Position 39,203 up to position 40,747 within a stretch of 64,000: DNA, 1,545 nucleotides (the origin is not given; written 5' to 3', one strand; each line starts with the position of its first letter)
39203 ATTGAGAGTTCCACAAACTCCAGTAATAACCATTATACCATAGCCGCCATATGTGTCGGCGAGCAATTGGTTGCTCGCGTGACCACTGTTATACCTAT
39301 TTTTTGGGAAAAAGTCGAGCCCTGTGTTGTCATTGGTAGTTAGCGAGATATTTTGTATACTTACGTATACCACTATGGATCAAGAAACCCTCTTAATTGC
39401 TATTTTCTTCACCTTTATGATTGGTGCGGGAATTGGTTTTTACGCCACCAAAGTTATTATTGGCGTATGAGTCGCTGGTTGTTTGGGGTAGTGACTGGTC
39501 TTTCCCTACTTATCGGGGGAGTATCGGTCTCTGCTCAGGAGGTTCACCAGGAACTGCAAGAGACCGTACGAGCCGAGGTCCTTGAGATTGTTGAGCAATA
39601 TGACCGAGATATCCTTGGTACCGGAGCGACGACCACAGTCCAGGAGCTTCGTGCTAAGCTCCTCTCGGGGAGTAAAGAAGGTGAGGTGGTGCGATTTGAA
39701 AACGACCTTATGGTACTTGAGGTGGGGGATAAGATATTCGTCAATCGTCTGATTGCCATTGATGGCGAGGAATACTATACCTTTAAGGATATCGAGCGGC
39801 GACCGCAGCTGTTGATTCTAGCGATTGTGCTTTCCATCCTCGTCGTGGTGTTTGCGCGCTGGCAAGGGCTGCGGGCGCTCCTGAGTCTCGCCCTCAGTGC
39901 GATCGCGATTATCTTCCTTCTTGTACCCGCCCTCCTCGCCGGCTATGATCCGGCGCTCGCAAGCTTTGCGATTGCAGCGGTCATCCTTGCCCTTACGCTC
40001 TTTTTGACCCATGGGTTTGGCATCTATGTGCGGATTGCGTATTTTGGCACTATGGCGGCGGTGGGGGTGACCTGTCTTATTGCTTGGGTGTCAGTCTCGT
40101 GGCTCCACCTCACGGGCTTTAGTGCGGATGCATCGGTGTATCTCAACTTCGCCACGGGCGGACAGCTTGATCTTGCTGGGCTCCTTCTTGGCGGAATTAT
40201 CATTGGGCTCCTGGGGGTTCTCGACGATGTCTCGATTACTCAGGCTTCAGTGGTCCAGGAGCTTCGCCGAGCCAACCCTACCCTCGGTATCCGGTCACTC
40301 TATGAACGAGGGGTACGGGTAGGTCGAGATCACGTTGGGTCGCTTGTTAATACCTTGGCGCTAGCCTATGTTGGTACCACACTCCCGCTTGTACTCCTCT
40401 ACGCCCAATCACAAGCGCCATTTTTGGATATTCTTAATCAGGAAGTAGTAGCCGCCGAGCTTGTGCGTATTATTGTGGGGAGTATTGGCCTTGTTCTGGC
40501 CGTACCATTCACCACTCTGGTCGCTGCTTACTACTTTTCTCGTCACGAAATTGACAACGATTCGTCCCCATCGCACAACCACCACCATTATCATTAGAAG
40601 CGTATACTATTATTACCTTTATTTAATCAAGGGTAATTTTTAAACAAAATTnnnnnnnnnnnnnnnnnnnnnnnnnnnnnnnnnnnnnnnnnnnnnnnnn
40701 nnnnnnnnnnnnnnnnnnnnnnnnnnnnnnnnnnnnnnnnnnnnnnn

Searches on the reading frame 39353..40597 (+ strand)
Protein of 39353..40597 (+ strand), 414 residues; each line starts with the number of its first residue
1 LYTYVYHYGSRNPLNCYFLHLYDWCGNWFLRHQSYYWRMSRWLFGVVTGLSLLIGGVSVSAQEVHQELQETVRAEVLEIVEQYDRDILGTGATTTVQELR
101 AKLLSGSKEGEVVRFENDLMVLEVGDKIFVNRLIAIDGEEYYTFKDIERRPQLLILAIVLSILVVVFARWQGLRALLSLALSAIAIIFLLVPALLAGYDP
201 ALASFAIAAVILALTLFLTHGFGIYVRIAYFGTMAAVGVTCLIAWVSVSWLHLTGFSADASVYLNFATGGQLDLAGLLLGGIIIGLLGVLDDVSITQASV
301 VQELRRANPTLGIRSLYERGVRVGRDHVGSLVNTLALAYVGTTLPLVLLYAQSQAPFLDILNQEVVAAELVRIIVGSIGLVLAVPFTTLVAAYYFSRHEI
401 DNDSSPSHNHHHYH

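Call 53: search_protein_families(library=pfam, proteins=[window:39353-40597:+], max_evalue=0.001)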
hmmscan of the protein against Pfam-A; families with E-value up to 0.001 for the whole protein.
window:39353-40597:+ (414 aa): 1 family
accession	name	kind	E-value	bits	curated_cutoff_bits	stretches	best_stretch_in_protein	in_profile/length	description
PF07907.16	YibE_F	-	2.2e-72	243.9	27.2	1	153-392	1-240/241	YibE/F-like protein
